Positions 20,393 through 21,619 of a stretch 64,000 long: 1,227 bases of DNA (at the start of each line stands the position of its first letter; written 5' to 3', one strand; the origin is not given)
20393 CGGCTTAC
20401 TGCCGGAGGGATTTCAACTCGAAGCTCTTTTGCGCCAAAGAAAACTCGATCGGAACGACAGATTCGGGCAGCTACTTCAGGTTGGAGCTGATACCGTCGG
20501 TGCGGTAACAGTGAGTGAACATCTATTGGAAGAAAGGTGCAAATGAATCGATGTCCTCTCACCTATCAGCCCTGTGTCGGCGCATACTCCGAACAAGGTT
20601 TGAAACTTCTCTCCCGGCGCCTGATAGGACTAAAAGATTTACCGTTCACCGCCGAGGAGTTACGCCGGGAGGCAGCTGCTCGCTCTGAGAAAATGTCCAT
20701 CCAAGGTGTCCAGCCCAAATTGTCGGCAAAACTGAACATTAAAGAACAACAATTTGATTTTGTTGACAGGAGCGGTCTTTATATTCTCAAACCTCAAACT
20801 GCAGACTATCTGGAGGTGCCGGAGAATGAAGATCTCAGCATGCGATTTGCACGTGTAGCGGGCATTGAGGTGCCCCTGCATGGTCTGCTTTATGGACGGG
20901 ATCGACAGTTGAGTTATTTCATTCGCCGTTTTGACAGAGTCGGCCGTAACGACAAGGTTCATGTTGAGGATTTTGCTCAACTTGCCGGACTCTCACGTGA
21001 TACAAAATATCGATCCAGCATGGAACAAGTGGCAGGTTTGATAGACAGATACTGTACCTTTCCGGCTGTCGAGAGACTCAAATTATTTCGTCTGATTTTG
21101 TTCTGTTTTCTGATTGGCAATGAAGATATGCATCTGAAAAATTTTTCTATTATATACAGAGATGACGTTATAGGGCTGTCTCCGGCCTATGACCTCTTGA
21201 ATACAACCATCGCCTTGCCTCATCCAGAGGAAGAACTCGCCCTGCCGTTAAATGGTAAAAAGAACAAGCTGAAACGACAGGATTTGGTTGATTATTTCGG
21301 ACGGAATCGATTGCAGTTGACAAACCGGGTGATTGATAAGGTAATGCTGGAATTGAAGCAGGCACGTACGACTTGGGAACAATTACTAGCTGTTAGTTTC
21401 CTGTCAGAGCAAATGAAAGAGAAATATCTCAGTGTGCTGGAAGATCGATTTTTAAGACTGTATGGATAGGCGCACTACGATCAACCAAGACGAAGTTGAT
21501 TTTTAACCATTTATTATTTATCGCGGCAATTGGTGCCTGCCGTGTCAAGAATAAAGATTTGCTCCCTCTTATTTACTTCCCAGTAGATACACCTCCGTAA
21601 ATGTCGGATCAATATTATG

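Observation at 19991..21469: Tripartite HipB-HipS-HipT toxin-antitoxin module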

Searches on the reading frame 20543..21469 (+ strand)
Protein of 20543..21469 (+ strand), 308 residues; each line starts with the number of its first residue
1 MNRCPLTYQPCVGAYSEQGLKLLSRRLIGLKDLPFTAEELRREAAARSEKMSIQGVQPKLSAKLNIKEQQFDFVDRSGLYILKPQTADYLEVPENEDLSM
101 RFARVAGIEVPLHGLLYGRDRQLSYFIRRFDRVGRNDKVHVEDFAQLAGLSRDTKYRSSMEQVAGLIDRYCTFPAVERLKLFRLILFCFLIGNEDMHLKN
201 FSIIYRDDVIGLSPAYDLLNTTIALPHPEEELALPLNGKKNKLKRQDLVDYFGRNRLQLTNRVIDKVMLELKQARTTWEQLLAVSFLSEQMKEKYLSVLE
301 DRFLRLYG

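Call 3: search_protein_families(library=pfam, proteins=[window:20543-21469:+], max_evalue=0.1)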
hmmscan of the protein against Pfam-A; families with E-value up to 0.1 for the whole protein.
window:20543-21469:+ (308 aa): 2 families
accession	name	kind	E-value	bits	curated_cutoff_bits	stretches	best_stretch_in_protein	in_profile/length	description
PF07804.18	HipA_C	-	3.8e-47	161.1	30.5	1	51-278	1-213/213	HipA-like C-terminal domain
PF15351.11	JCAD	-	0.0021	16.4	27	1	87-122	1082-1117/1358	Junctional protein associated with coronary artery disease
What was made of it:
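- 20543..21469 (+): hipT: a 308-aa HipA_C Ser/Thr kinase core, the inferred toxin. An alternative GTG start lies at 20537. PF07804 at 3.8e-47 (call 3).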

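Call 4: search_protein_families(library=ncbifam, proteins=[window:20543-21469:+], max_evalue=0.1)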
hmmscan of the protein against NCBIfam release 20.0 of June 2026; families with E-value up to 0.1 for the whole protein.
window:20543-21469:+ (308 aa): 1 family
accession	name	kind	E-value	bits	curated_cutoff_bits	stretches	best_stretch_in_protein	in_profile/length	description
NF007297.0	PRK09775.1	equivalog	1.8e-07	30.3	401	1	120-223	272-374/446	type II toxin-antitoxin system HipA family toxin YjjJ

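Call 5: search_solved_structures(query=window:20543-21469:+, max_evalue=0.001, show_alignments=3)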
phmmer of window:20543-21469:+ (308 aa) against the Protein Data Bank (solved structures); distinct sequences matched with E-value up to 0.001: 16.
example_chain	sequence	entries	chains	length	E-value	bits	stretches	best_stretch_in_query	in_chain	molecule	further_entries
8ezr_B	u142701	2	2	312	3.2e-106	358.1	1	1-306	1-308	HipT(Lp)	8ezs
7vkb_A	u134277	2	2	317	3.4e-106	358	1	1-306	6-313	HipA_C domain-containing protein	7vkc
7wcf_A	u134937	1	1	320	1.3e-105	356.1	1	1-306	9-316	HipA_C domain-containing protein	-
7ab4_C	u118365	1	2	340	1.7e-29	106.3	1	9-238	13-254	HipA_C domain-containing protein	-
7ab3_C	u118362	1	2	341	3.2e-29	105.4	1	9-238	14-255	HipA_C domain-containing protein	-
7ab5_C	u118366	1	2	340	7.3e-29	104.2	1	9-238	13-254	HipA_C domain-containing protein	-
4pu5_A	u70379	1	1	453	6.8e-10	42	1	49-236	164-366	Toxin-antitoxin system toxin HipA family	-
4pu3_A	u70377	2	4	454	6.9e-10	42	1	49-236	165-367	Toxin-antitoxin system toxin HipA family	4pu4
2wiu_A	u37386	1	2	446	5.3e-05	25.9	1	86-245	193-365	PROTEIN HIPA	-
3tpd_A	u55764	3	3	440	6.8e-05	25.6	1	86-245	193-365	Serine/threonine-protein kinase HipA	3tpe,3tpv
4yg7_D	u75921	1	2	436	0.00034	23.2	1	86-245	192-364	Serine/threonine-protein kinase HipA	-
3fbr_A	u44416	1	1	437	0.00035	23.2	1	86-245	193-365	Serine/threonine-protein kinase toxin HipA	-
3dnt_A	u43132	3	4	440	0.00035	23.2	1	86-245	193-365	Protein hipA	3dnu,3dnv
5k98_A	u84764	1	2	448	0.00037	23.2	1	86-245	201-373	Serine/threonine-protein kinase HipA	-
3hzi_A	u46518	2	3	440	0.00047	22.8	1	86-245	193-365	Protein hipA | Serine/threonine-protein kinase HipA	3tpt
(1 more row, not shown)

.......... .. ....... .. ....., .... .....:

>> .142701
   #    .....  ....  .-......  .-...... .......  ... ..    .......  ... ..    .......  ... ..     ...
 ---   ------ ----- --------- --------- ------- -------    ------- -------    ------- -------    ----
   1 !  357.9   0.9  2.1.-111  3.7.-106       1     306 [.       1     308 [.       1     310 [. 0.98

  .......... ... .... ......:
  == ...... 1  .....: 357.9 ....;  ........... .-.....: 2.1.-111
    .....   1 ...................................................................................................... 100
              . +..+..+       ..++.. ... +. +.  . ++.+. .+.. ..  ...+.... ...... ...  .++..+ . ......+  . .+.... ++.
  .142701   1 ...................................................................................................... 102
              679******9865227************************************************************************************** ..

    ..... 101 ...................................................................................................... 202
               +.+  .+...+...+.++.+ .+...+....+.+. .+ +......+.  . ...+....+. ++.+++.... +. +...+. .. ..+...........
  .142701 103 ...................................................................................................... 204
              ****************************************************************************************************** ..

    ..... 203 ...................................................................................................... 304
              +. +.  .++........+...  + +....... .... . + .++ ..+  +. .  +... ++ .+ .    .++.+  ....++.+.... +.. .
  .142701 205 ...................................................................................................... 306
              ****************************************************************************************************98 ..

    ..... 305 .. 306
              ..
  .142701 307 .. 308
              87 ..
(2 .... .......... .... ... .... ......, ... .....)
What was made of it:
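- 20543..21469 (+): HipT(Lp) 8EZR/7VKB/7WCF at E=3e-106, full length (call 5).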

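Call 17: find_homologous_proteins(query=window:20543-21469:+, max_evalue=1e-20)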
Query window:20543-21469:+ (308 aa): 7996 proteins with E <= 1e-20 among 8000 candidates; the best 120 are listed.
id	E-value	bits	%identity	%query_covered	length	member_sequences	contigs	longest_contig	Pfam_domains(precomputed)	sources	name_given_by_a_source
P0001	2.2e-190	649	94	100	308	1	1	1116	PF07804.19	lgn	-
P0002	2.6e-189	646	94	100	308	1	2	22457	PF07804.19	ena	-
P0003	1.5e-188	643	94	100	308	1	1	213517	PF07804.19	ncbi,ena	-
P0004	3.2e-188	642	94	100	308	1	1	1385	PF07804.19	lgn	-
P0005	2.8e-186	636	93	100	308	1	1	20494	PF07804.19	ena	-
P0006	7.1e-185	631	91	100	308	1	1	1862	PF07804.19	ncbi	-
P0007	3.5e-184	629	92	100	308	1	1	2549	PF07804.19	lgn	-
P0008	1.2e-183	627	91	100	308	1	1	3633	PF07804.19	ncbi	-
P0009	6.4e-183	625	91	100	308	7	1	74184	PF07804.19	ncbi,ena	-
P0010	2.7e-182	623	91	100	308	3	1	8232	PF07804.19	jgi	jgi:serine/threonine-protein kinase HipA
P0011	1.8e-180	617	89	100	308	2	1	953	PF07804.19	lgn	-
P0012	5.8e-177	605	93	96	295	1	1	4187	PF07804.19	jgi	jgi:serine/threonine-protein kinase HipA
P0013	1.1e-176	604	88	100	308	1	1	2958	PF07804.19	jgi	jgi:serine/threonine-protein kinase HipA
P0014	7.3e-172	588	84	99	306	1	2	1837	PF07804.19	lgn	-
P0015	2.3e-170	584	84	99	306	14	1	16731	PF07804.19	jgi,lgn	jgi:serine/threonine-protein kinase HipA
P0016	1.5e-169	581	85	100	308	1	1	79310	PF07804.19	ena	-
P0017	1.8e-169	581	84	100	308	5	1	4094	PF07804.19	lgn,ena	-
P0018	3.2e-169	580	84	100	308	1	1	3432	PF07804.19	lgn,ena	-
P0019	6.4e-169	579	83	100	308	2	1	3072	PF07804.19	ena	-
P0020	2.1e-162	557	80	99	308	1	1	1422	PF07804.19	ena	-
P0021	8.6e-162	555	80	100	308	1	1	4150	PF07804.19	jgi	-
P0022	2.5e-161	554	80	100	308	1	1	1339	PF07804.19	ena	-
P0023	3.6e-161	553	80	100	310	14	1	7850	PF07804.19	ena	-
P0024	5.1e-161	553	80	100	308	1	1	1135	PF07804.19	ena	-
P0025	1.2e-159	548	80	100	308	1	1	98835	PF07804.19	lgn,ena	-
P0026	1.4e-159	548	80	100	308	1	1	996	PF07804.19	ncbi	-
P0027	1.9e-159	548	79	100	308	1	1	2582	PF07804.19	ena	-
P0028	5.6e-159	546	79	100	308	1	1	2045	PF07804.19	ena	-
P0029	7.6e-159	546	79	100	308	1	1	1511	PF07804.19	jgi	jgi:serine/threonine-protein kinase HipA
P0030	5.7e-158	543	79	100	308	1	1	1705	PF07804.19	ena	-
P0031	5.9e-157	540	79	100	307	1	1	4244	PF07804.19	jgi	-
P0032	7.7e-157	539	77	100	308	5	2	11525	PF07804.19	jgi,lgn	jgi:serine/threonine-protein kinase HipA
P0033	1.4e-156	538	77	100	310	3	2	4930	PF07804.19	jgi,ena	-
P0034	2.1e-156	538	77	100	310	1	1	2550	PF07804.19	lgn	-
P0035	6.9e-156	536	78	100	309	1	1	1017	PF07804.19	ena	-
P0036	1.6e-155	535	78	100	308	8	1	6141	PF07804.19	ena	-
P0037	2.5e-155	534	78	100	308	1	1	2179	PF07804.19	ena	-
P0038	5.7e-155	533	77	100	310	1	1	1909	PF07804.19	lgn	-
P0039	2.0e-154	531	76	100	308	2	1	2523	PF07804.19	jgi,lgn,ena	-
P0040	7.6e-154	529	78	100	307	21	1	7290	PF07804.19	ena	-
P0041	1.1e-153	529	75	100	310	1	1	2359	PF07804.19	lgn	-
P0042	2.3e-153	528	75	100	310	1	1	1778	PF07804.19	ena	-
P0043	5.0e-153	527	76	100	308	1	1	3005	PF07804.19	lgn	-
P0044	5.2e-153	527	76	100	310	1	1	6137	PF07804.19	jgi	jgi:serine/threonine-protein kinase HipA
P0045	5.7e-153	526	76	100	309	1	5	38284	PF07804.19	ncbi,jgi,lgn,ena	-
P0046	1.5e-152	525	76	100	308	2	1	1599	PF07804.19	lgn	-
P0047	3.2e-152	524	76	100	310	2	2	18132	PF07804.19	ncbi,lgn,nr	ncbi:MAG: HipA domain-containing protein [Thermodesulfobacteriota bacterium]|nr:HipA domain-containi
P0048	3.3e-152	524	76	100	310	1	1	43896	PF07804.19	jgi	-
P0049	7.0e-152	523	75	100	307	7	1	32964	PF07804.19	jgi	jgi:serine/threonine-protein kinase HipA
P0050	1.8e-151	522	74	100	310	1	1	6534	PF07804.19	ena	-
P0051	5.4e-151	520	75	100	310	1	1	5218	PF07804.19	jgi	-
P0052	5.5e-151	520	75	100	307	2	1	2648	PF07804.19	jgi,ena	-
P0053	8.7e-150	516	76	100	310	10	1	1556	PF07804.19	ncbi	-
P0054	9.0e-149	513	75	100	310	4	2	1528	PF07804.19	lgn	-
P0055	1.2e-148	512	74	100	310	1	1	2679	PF07804.19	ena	-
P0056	2.2e-148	511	74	100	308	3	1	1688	PF07804.19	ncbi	-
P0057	4.5e-148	510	75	100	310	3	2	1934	PF07804.19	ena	-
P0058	1.1e-147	509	75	97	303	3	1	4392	PF07804.19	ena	-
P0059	1.3e-147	509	79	95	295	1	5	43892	PF07804.19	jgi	jgi:serine/threonine-protein kinase HipA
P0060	1.3e-147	509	78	95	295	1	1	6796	PF07804.19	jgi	jgi:serine/threonine-protein kinase HipA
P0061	3.2e-147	508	73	100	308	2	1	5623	PF07804.19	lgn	-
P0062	4.5e-145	501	72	100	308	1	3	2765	PF07804.19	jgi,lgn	jgi:serine/threonine-protein kinase HipA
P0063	1.4e-144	499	72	100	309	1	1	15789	PF07804.19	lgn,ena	-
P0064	4.4e-144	497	71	100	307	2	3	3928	PF07804.19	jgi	jgi:serine/threonine-protein kinase HipA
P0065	1.4e-143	496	72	100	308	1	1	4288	PF07804.19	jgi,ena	-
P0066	1.7e-143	495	71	100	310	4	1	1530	PF07804.19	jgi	-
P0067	1.5e-142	492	70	100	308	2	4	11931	PF07804.19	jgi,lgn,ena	jgi:serine/threonine-protein kinase HipA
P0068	2.7e-142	491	71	100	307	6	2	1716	PF07804.19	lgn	-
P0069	4.2e-142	491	71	99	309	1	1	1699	PF07804.19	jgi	-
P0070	4.3e-142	491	70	100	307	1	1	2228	PF07804.19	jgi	-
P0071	5.6e-142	490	70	100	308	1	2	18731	PF07804.19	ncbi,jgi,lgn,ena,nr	ncbi:MAG: HipA domain-containing protein [Proteobacteria bacterium]|nr:HipA domain-containing protei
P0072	7.9e-142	490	71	100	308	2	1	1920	PF07804.19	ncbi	-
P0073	1.6e-141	489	71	100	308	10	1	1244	PF07804.19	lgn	-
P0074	3.1e-141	488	70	100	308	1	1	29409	PF07804.19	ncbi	-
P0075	1.5e-140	486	71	100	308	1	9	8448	PF07804.19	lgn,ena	-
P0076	2.3e-140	485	69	100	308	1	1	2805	PF07804.19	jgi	jgi:serine/threonine-protein kinase HipA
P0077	7.5e-140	483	68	100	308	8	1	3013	PF07804.19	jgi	jgi:serine/threonine-protein kinase HipA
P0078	1.4e-139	483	69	100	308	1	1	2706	PF07804.19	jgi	jgi:serine/threonine-protein kinase HipA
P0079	2.3e-139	482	68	100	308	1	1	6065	PF07804.19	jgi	jgi:serine/threonine-protein kinase HipA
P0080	2.4e-139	482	69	100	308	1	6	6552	PF07804.19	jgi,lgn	jgi:serine/threonine-protein kinase HipA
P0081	2.5e-139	482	69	100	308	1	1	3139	PF07804.19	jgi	-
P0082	1.0e-138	480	68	100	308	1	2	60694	PF07804.19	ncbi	-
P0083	1.3e-138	479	69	100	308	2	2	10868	PF07804.19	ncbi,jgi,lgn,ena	-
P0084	2.4e-138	478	67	100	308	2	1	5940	PF07804.19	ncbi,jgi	jgi:serine/threonine-protein kinase HipA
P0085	2.4e-138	478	67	100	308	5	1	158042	PF07804.19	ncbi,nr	ncbi:MAG: HipA domain-containing protein [Desulfobacterium sp.]|nr:HipA domain-containing protein [D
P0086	2.4e-138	478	70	99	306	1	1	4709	PF07804.19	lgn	-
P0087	5.3e-138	477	70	100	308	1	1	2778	PF07804.19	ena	-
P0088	5.7e-138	477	68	100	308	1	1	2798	PF07804.19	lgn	-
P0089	6.2e-138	477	69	100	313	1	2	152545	PF07804.19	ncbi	ncbi:MAG: HipA domain-containing protein [Thermodesulfobacteriota bacterium]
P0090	8.2e-138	477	69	100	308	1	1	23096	PF07804.19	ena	-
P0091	1.4e-137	476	67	100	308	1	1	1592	PF07804.19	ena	-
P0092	1.9e-137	476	68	100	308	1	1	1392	PF07804.19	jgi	jgi:serine/threonine-protein kinase HipA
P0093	5.2e-137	474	69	100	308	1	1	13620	PF07804.19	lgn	-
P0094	6.2e-137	474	67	100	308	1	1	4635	PF07804.19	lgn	-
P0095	6.3e-137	474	70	100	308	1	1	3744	PF07804.19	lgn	-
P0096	6.9e-137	474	68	100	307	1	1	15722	PF07804.19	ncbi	-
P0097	8.1e-137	473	68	100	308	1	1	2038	PF07804.19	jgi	jgi:serine/threonine-protein kinase HipA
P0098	8.3e-137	473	67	100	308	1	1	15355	PF07804.19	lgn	-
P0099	9.2e-137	473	68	100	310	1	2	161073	PF07804.19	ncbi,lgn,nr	ncbi:MAG: HipA domain-containing protein [Deltaproteobacteria bacterium]|nr:HipA domain-containing p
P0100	2.4e-136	472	68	100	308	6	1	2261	PF07804.19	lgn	-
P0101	2.7e-136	472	69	100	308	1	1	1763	PF07804.19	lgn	-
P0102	3.2e-136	471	67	100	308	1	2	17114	PF07804.19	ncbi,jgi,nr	ncbi:MAG: type II toxin-antitoxin system HipA family toxin [Desulfobacteraceae bacterium]|nr:MAG: ty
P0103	3.4e-136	471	68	100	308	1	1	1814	PF07804.19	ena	-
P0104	3.6e-136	471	68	100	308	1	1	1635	PF07804.19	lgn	-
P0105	4.9e-136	471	68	100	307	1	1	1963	PF07804.19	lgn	-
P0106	5.9e-136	471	68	100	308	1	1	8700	PF07804.19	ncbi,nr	ncbi:MAG: HipA domain-containing protein [Desulfobulbaceae bacterium]|nr:HipA domain-containing prot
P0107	6.3e-136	471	68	100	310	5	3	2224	PF07804.19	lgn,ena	-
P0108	8.0e-136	470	68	100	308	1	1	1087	PF07804.19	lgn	-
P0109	1.0e-135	470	67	100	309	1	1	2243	PF07804.19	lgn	-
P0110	1.4e-135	469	67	100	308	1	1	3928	PF07804.19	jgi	-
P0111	1.9e-135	469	68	100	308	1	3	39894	PF07804.19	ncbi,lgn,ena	-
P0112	2.0e-135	469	66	100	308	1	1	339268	PF07804.19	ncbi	-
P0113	3.5e-135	468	67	100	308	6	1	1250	PF07804.19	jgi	-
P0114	3.8e-135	468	67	100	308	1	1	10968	PF07804.19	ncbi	-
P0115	4.4e-135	468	66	100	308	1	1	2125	PF07804.19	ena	-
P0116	6.0e-135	467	67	100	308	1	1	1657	PF07804.19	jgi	jgi:serine/threonine-protein kinase HipA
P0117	6.4e-135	467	67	100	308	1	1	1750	PF07804.19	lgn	-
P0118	6.5e-135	467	69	99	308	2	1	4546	PF07804.19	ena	-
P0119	9.2e-135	467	68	100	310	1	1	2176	PF07804.19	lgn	-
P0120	1.4e-134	466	69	99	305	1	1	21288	PF07804.19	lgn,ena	-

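Call 18: find_related_loci(query=window:20543-21469:+, collection=genome_contigs, flank=4000)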
Query window:20543-21469:+ (308 aa) in genome_contigs; peptide patterns used: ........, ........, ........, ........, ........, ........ (x = any residue, [..] = any of these).
600 stretches matched a pattern (row limit reached: there are more); 527 encode a relative of the query (tblastn E <= 1e-3); the best 80 are kept; 80 distinct loci.
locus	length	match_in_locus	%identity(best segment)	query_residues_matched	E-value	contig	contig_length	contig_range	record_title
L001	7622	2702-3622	94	1-307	0e+0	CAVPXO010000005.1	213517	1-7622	MAG: uncultured delta proteobacterium isolate MFD01721.bin.1.130 genome assembly, contig: contig_20070, whole genome sho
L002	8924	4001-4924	91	1-308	0e+0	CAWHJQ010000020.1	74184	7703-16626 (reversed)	MAG: uncultured delta proteobacterium isolate MFD01721.bin.2.181 genome assembly, contig: contig_64821, whole genome sho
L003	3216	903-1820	84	1-306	0e+0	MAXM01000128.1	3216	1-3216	MAG: Desulfobacterales bacterium C00003106 5579_contig_25844.2, whole genome shotgun sequence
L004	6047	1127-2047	78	1-307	5e-165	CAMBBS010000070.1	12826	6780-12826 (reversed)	MAG: Desulfopila aestuarii DSM 18488 isolate MiH-14oct19-162 genome assembly, contig: MiH-14oct19-C10198, whole genome s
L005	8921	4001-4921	76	1-307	1e-160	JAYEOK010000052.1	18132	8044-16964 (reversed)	MAG: Thermodesulfobacteriota bacterium isolate MAG031 MAG031_52, whole genome shotgun sequence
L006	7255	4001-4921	76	1-307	6e-160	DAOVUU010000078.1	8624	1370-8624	MAG TPA_asm: Desulfobulbaceae bacterium isolate CSMAG_1687 CSMAG_1687_k141_690820_length_8624_cov_22.0275, whole genome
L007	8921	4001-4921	72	1-307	1e-150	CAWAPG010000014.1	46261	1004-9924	MAG: uncultured delta proteobacterium isolate MFD02923.bin.1.83 genome assembly, contig: contig_42602, whole genome shot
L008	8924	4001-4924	70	1-308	3e-149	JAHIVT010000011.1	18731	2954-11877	MAG: Proteobacteria bacterium isolate MM_PC_MetaG.mb.92 MM_PC_MetaG.mb.92_k141_73360, whole genome shotgun sequence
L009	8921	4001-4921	69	1-307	6e-146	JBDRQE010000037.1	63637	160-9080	MAG: Pseudomonadota bacterium isolate MEGAHIT-group-2.20 k141_804572, whole genome shotgun sequence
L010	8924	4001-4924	68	1-308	4e-146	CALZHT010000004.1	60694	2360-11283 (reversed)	MAG: uncultured Desulfobulbaceae bacterium isolate FO_M_Desulfobacterota_18 genome assembly, contig: scaffold_238, whole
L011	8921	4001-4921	68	1-307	8e-146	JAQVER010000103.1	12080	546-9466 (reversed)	MAG: Desulfocapsaceae bacterium isolate STE_14 NODE_13085_length_12080_cov_4.313980_Sandtown_E, whole genome shotgun seq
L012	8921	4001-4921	68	1-307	8e-146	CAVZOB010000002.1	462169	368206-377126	MAG: uncultured proteobacterium isolate MFD01721.bin.1.139 genome assembly, contig: contig_11992, whole genome shotgun s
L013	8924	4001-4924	67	1-308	2e-145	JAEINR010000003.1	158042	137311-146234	MAG: Desulfobacterium sp. isolate MAG9 NODE_109_length_158042_cov_10.131004, whole genome shotgun sequence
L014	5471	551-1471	68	1-307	2e-145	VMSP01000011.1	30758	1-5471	MAG: Desulfocapsa sp. isolate N3_15 k141_276689, whole genome shotgun sequence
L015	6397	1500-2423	67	1-308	1e-144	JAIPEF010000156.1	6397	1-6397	MAG: Desulfocapsa sp. isolate Tobar13.5m-G31 Tobar13-5m-C12634, whole genome shotgun sequence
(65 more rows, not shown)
